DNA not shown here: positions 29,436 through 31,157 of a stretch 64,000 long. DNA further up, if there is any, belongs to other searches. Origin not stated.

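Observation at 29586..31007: HepD/MPnS-like bi-cupin: the product (hydroxymethylphosphonate versus methylphosphonate) is not decidable by eye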

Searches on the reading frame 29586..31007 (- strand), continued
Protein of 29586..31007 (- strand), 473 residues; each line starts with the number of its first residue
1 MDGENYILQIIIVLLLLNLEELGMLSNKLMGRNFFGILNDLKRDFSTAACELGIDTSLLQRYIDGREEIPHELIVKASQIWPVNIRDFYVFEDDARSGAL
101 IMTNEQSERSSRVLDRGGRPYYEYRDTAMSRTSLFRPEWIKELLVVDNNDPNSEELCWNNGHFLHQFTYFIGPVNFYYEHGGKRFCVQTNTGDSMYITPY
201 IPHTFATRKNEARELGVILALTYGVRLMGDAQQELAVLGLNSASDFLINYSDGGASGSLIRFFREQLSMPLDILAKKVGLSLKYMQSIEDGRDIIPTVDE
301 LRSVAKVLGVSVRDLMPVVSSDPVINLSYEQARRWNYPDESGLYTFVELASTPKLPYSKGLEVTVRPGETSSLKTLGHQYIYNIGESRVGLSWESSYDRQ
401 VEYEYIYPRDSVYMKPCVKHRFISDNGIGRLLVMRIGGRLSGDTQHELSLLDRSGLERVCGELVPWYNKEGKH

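Call 27: find_related_loci(query=A1, collection=genome_contigs, flank=10000)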
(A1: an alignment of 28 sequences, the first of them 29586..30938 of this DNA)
Query A1 (450 aa) in genome_contigs; peptide patterns used: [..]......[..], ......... (x = any residue, [..] = any of these).
143 stretches matched a pattern; 85 encode a relative of the query (tblastn E <= 1e-3); the best 80 are kept; 80 distinct loci.
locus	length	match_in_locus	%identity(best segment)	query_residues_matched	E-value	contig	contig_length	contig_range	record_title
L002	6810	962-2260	53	8-448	7e-147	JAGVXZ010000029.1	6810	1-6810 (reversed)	Candidatus Woesearchaeota archaeon isolate RIFCSPHIGHO2_12_FULL_30_20 rifcsphigho2_12_scaffold_23013, whole genome shotg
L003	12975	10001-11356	48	5-450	5e-135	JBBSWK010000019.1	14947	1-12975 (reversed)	MAG: Nanoarchaeota archaeon isolate H51-bin025_1 H51_bin025_1_000000000019, whole genome shotgun sequence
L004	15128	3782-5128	48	5-450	6e-135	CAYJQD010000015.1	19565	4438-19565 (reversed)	MAG TPA_asm: uncultured Methanosarcinales archaeon isolate ERP125453_co1_474 genome assembly, contig: NODE_2740_length_1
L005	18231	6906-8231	47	7-450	7e-133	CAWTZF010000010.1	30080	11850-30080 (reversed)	MAG: uncultured Nitrosopumilaceae archaeon isolate A7D_Bin_00024 genome assembly, contig: A7D_Bin_00024_000000000010, wh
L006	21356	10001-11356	47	1-450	5e-136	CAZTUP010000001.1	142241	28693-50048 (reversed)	MAG TPA_asm: uncultured Candidatus Nitrosotenuis sp. isolate binchicken_co200_76 genome assembly, contig: k141_657830, w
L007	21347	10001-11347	48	5-450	6e-133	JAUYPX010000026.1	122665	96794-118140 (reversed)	MAG: Nanoarchaeota archaeon isolate C4_metabat.bin.63 C4_k141_37286, whole genome shotgun sequence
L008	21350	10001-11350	48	1-449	5e-132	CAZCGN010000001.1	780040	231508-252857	MAG TPA_asm: uncultured Methanosarcinales archaeon isolate SRP167671_co2_185 genome assembly, contig: NODE_2_length_7800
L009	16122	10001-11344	47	5-450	1e-131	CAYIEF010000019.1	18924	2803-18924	MAG TPA_asm: uncultured Methanosarcinales archaeon isolate ERP119705_co19_172 genome assembly, contig: NODE_2426_length_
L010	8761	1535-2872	47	8-450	2e-130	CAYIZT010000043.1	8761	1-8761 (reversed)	MAG TPA_asm: uncultured Methanosarcinales archaeon isolate ERP119705_co9_54 genome assembly, contig: NODE_11518_length_8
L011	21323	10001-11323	47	8-450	6e-130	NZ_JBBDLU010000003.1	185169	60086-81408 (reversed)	MAG: Nitrosopumilus sp. isolate LejiaA_33_50 Lejia_A_120_length_185169_cov_34, whole genome shotgun sequence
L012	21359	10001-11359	47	1-450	1e-129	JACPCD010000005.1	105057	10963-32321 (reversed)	MAG: Candidatus Woesearchaeota archaeon isolate NC_groundwater_274_Ag_S-0.2um_44_14 S5_GD2017_2_S2_scaffold_200, whole g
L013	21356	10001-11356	48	1-449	4e-129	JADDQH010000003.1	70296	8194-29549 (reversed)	MAG: Chloroflexota bacterium isolate YB3_1 AB19_YB3_20_length_70299_cov_39, whole genome shotgun sequence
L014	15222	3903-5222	46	8-449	1e-128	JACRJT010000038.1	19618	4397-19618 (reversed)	MAG: Thaumarchaeota archaeon isolate NC_groundwater_1836_Pr3_B-0.1um_40_14 SR-2_scaffold_141_2750265, whole genome shotg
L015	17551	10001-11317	46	8-449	3e-128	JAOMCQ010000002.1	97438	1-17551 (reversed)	Candidatus Nitrosopelagicus sp. isolate AH-558-E02 AH-558-E02_NODE_2, whole genome shotgun sequence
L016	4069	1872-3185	48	7-445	1e-128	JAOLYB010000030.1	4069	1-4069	Candidatus Nitrosopelagicus sp. isolate AH-558-N14 AH-558-N14_NODE_30, whole genome shotgun sequence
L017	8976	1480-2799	46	8-449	4e-126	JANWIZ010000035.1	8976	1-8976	MAG: Patescibacteria group bacterium isolate CRAIB_MAG54 c_000000073885, whole genome shotgun sequence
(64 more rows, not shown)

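Call 44: find_encoding_contigs(protein=P0003, flank=10000, max_places=2)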
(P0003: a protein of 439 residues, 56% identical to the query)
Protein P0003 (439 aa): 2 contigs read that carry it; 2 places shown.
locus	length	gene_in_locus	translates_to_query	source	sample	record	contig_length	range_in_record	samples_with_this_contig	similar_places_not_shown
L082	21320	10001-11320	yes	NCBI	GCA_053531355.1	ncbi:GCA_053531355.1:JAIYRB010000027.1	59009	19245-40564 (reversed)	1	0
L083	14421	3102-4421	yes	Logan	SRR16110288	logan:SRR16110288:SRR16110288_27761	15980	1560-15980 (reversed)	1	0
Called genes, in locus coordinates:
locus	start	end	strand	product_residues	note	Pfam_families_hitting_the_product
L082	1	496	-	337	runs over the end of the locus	PF01408:GFO_IDH_MocA, PF03807:F420_oxidored, PF02894:GFO_IDH_MocA_C, PF22725:GFO_IDH_MocA_C3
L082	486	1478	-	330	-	PF00106:adh_short (faint), PF01073:3Beta_HSD, PF01370:Epimerase, PF02719:Polysacc_synt_2, PF04321:RmlD_sub_bind, PF07993:NAD_binding_4, PF13460:NAD_binding_10, PF16363:GDP_Man_Dehyd, +1 more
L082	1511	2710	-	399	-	PF01522:Polysacc_deac_1, PF10096:DUF2334 (weak)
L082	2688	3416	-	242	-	PF00535:Glycos_transf_2, PF10111:Glyco_tranf_2_2 (weak), PF13641:Glyco_tranf_2_3 (weak)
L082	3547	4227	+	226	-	PF01073:3Beta_HSD (faint), PF01370:Epimerase, PF02719:Polysacc_synt_2 (faint), PF04321:RmlD_sub_bind (weak), PF13460:NAD_binding_10 (weak), PF16363:GDP_Man_Dehyd (faint)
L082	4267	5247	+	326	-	-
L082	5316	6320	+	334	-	PF00953:Glycos_transf_4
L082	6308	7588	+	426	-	PF01943:Polysacc_synt, PF13440:Polysacc_synt_3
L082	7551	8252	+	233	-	PF00535:Glycos_transf_2, PF10111:Glyco_tranf_2_2, PF13641:Glyco_tranf_2_3 (weak)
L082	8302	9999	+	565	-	PF13714:PEP_mutase, PF12804:NTP_transf_3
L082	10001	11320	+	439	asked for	PF07883:Cupin_2 (faint)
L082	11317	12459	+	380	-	PF02776:TPP_enzyme_N (weak), PF02775:TPP_enzyme_C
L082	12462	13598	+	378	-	PF00465:Fe-ADH, PF13685:Fe-ADH_2, PF25137:ADH_Fe_C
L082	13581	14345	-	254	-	PF00483:NTP_transferase, PF12804:NTP_transf_3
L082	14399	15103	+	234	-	PF01066:CDP-OH_P_transf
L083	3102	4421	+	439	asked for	PF07883:Cupin_2 (faint)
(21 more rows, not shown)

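Call 45: find_encoding_contigs(protein=P0007, flank=10000, max_places=2)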
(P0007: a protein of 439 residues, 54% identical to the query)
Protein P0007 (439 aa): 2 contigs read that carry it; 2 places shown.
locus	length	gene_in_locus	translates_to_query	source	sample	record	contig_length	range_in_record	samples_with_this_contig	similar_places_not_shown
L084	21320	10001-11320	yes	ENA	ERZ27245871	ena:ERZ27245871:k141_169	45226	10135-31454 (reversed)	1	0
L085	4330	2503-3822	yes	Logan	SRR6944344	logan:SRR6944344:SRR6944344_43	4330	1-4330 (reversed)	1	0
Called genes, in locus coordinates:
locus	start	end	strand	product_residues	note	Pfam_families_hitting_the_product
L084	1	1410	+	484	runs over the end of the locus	PF02310:B12-binding, PF04055:Radical_SAM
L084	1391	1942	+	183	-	PF00293:NUDIX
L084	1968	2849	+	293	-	PF00535:Glycos_transf_2, PF13641:Glyco_tranf_2_3, PF13506:Glyco_transf_21, PF13632:Glyco_trans_2_3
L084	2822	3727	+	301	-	PF03706:LPG_synthase_TM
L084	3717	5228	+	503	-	PF03706:LPG_synthase_TM, PF01209:Ubie_methyltran, PF07021:MetW, PF13489:Methyltransf_23, PF08241:Methyltransf_11, PF08242:Methyltransf_12, PF13649:Methyltransf_25, PF13847:Methyltransf_31, +2 more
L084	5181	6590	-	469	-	-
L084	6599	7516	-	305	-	PF03706:LPG_synthase_TM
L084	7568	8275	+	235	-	PF01066:CDP-OH_P_transf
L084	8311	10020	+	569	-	PF13714:PEP_mutase, PF12804:NTP_transf_3 (weak)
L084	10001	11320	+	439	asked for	PF13560:HTH_31 (faint), PF07883:Cupin_2 (faint), PF12844:HTH_19 (weak), PF01381:HTH_3 (weak)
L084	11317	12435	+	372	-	PF02776:TPP_enzyme_N, PF02775:TPP_enzyme_C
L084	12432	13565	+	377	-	PF00465:Fe-ADH, PF13685:Fe-ADH_2, PF25137:ADH_Fe_C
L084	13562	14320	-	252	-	PF00483:NTP_transferase, PF12804:NTP_transf_3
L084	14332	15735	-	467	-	PF00070:Pyr_redox (faint), PF01266:DAO, PF07992:Pyr_redox_2 (faint), PF13450:NAD_binding_8, PF01593:Amino_oxidase (weak)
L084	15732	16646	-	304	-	PF13489:Methyltransf_23, PF07021:MetW (faint), PF13847:Methyltransf_31, PF08241:Methyltransf_11, PF08242:Methyltransf_12, PF13649:Methyltransf_25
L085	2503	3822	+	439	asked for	PF13560:HTH_31 (faint), PF07883:Cupin_2 (faint), PF12844:HTH_19 (weak), PF01381:HTH_3 (weak)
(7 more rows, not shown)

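Call 46: find_encoding_contigs(protein=P0008, flank=10000, max_places=2)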
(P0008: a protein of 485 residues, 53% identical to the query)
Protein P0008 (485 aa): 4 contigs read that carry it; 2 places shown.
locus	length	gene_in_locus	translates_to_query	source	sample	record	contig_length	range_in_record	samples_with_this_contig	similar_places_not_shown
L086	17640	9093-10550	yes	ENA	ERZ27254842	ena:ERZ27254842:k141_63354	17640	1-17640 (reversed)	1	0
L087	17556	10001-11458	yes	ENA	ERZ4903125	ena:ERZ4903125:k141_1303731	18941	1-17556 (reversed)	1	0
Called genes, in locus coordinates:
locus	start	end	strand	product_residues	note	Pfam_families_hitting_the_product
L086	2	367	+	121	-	?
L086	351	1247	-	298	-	PF00535:Glycos_transf_2, PF01644:Chitin_synth_1 (faint), PF13641:Glyco_tranf_2_3, PF13632:Glyco_trans_2_3 (weak)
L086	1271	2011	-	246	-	PF00483:NTP_transferase, PF12804:NTP_transf_3 (weak)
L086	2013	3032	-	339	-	PF00288:GHMP_kinases_N, PF08544:GHMP_kinases_C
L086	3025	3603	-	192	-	PF13580:SIS_2, PF01380:SIS (weak)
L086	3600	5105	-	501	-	PF00702:Hydrolase, PF13419:HAD_2 (weak), PF13242:Hydrolase_like, PF04321:RmlD_sub_bind, PF01370:Epimerase, PF02719:Polysacc_synt_2, PF16363:GDP_Man_Dehyd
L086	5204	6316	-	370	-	PF13439:Glyco_transf_4, PF13579:Glyco_trans_4_4, PF00534:Glycos_transf_1, PF13692:Glyco_trans_1_4, PF13524:Glyco_trans_1_2 (weak)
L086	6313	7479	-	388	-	PF13439:Glyco_transf_4, PF00534:Glycos_transf_1, PF13692:Glyco_trans_1_4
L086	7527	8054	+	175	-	PF00293:NUDIX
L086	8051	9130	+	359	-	PF13439:Glyco_transf_4, PF20706:GT4-conflict, PF00534:Glycos_transf_1, PF13692:Glyco_trans_1_4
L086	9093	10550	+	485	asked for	PF07883:Cupin_2 (faint), PF01381:HTH_3 (weak), PF12844:HTH_19 (weak)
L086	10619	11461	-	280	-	PF03372:Exo_endo_phos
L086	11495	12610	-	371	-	PF00465:Fe-ADH, PF13685:Fe-ADH_2, PF25137:ADH_Fe_C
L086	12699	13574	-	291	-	PF01209:Ubie_methyltran (weak), PF05219:DREV (weak), PF13489:Methyltransf_23, PF08241:Methyltransf_11, PF08242:Methyltransf_12, PF13649:Methyltransf_25, PF13847:Methyltransf_31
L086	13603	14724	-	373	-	PF02776:TPP_enzyme_N, PF02775:TPP_enzyme_C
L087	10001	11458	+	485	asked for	PF07883:Cupin_2 (faint), PF01381:HTH_3 (weak), PF12844:HTH_19 (weak)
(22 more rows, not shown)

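Call 50: search_protein_families(library=ncbifam, proteins=[window:29586-30938:-], max_evalue=0.00001)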
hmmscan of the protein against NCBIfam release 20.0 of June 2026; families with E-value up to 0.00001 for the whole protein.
window:29586-30938:- (450 aa): 0 families

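Call 56: predict_structure(alignment_id=A1)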
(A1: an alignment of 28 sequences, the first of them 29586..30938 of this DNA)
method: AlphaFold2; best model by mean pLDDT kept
length: 450 residues; sequences in the alignment: 28
mean_pLDDT: 90.4   pTM: 0.85
mean pLDDT of the five models: 90.4, 89.8, 86.7, 86.6, 81.0
residues with pLDDT >= 90: 303; 70-90: 131; 50-70: 14; < 50: 2
segments of 3 or more residues with pLDDT < 50: none
pLDDT, mean of each block of 10 residues (from residue 1): 85 92 96 97 95 96 87 93 97 93 91 92 95 89 95 95 97 94 96 95 72 85 77 91 97 97 88 93 96 78 96 91 94 89 90 94 97 85 98 94 94 82 77 76 67
secondary structure, 60 per line:
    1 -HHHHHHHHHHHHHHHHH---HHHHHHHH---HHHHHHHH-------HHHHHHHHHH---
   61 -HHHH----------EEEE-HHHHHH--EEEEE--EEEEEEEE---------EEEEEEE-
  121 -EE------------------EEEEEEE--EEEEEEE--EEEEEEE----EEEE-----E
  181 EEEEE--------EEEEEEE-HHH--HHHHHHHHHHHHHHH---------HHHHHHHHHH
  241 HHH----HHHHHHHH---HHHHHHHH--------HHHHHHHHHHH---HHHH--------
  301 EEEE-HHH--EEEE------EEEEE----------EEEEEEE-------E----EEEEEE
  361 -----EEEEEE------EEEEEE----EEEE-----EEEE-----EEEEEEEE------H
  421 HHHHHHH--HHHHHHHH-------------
elements in order: H2-18 H22-29 H33-40 H48-57 H62-65 E76-79 H81-86 E89-93 E96-103 E113-119 E142-148 E151-157 E160-166 E171-174 E180-185 E194-200 H207-221 H231-243 H248-255 H259-266 H275-285 H289-292 E301-304 E311-314 E321-325 E336-342 E355-360 E366-371 E378-383 E388-391 E397-400 E406-413 H420-427 H430-437

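Call 58: fold_search(model_id=the predicted structure, library=pdb)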
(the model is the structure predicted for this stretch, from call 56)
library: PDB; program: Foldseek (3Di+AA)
matches with E <= 10: 1957; with E <= 0.001: 479
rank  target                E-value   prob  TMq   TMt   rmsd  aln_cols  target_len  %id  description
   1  6b9t_B                3.5e-57  1.00  0.94  0.95   1.9       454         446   46  Crystal structure of MPnS with substrate 2-hydroxyethylphosphonate (2-HEP) and Fe(II) bound (released 2017-12-20)
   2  6b9t_A                4.1e-57  1.00  0.94  0.94   2.0       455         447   46  Crystal structure of MPnS with substrate 2-hydroxyethylphosphonate (2-HEP) and Fe(II) bound (released 2017-12-20)
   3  6b9t_D                6.8e-57  1.00  0.94  0.93   2.0       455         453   46  Crystal structure of MPnS with substrate 2-hydroxyethylphosphonate (2-HEP) and Fe(II) bound (released 2017-12-20)
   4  6b9s_B                5.1e-56  1.00  0.92  0.94   2.0       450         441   46  MPnS crystallized in the absence of substrate (released 2017-12-20)
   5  6b9s_A                5.1e-56  1.00  0.90  0.91   2.7       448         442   47  MPnS crystallized in the absence of substrate (released 2017-12-20)
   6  6b9s_C                8.0e-56  1.00  0.89  0.92   2.1       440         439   47  MPnS crystallized in the absence of substrate (released 2017-12-20)
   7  6b9t_E                1.2e-55  1.00  0.93  0.94   2.0       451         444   46  Crystal structure of MPnS with substrate 2-hydroxyethylphosphonate (2-HEP) and Fe(II) bound (released 2017-12-20)
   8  6b9s_D                2.3e-55  1.00  0.90  0.92   2.7       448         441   47  MPnS crystallized in the absence of substrate (released 2017-12-20)
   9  6b9s_G                3.1e-55  1.00  0.89  0.91   2.8       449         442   47  MPnS crystallized in the absence of substrate (released 2017-12-20)
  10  6b9s_H                1.3e-54  1.00  0.86  0.90   2.3       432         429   48  MPnS crystallized in the absence of substrate (released 2017-12-20)
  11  6b9r_A                4.9e-51  1.00  0.89  0.91   2.6       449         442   36  Streptomyces albus HEPD with substrate 2-hydroxyethylphosphonate (2-HEP) and Fe(II) bound (released 2017-12-20)
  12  6b9r_C                1.3e-49  1.00  0.90  0.91   2.4       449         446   36  Streptomyces albus HEPD with substrate 2-hydroxyethylphosphonate (2-HEP) and Fe(II) bound (released 2017-12-20)
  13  6b9s_F                2.8e-49  1.00  0.81  0.91   2.1       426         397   46  MPnS crystallized in the absence of substrate (released 2017-12-20)
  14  3g7d                  3.9e-26  1.00  0.73  0.78   4.3       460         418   18  Native PhpD with Cadmium Atoms (released 2009-06-09)
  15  3gbf                  4.2e-25  1.00  0.72  0.77   4.5       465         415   18  Phpd with cadmium complexed with hydroethylphosphonate (HEP) (released 2009-06-09)
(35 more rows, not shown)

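Call 68: find_encoding_contigs(protein=P0031, flank=10000, max_places=1)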
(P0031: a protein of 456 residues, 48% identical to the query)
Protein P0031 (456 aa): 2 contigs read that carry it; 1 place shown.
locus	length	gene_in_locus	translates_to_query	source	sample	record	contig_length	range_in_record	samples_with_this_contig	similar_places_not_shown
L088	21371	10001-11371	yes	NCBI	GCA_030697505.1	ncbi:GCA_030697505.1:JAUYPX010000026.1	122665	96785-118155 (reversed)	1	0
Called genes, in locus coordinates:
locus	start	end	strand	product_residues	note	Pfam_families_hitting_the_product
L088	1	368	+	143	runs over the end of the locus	PF00254:FKBP_C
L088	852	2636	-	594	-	PF00483:NTP_transferase, PF12804:NTP_transf_3, PF08282:Hydrolase_3, PF03332:PMM, PF01050:MannoseP_isomer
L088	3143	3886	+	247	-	PF00483:NTP_transferase, PF12804:NTP_transf_3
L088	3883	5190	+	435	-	PF03721:UDPG_MGDP_dh_N, PF00984:UDPG_MGDP_dh, PF03720:UDPG_MGDP_dh_C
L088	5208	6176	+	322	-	PF00106:adh_short (weak), PF01073:3Beta_HSD, PF01370:Epimerase, PF02719:Polysacc_synt_2, PF04321:RmlD_sub_bind, PF05368:NmrA, PF13460:NAD_binding_10, PF16363:GDP_Man_Dehyd, +1 more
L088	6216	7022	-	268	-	PF05050:Methyltransf_21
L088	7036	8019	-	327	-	PF00535:Glycos_transf_2, PF10111:Glyco_tranf_2_2 (weak), PF13506:Glyco_transf_21, PF13641:Glyco_tranf_2_3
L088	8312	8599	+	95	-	PF00132:Hexapep (weak)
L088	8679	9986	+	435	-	PF01467:CTP_transf_like, PF13714:PEP_mutase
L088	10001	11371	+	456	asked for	PF13560:HTH_31 (weak)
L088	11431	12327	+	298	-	-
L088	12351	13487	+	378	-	PF02776:TPP_enzyme_N, PF02775:TPP_enzyme_C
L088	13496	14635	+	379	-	PF00465:Fe-ADH, PF13685:Fe-ADH_2, PF25137:ADH_Fe_C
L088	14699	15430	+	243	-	PF02224:Cytidylate_kin, PF13189:Cytidylate_kin2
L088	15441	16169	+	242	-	PF01066:CDP-OH_P_transf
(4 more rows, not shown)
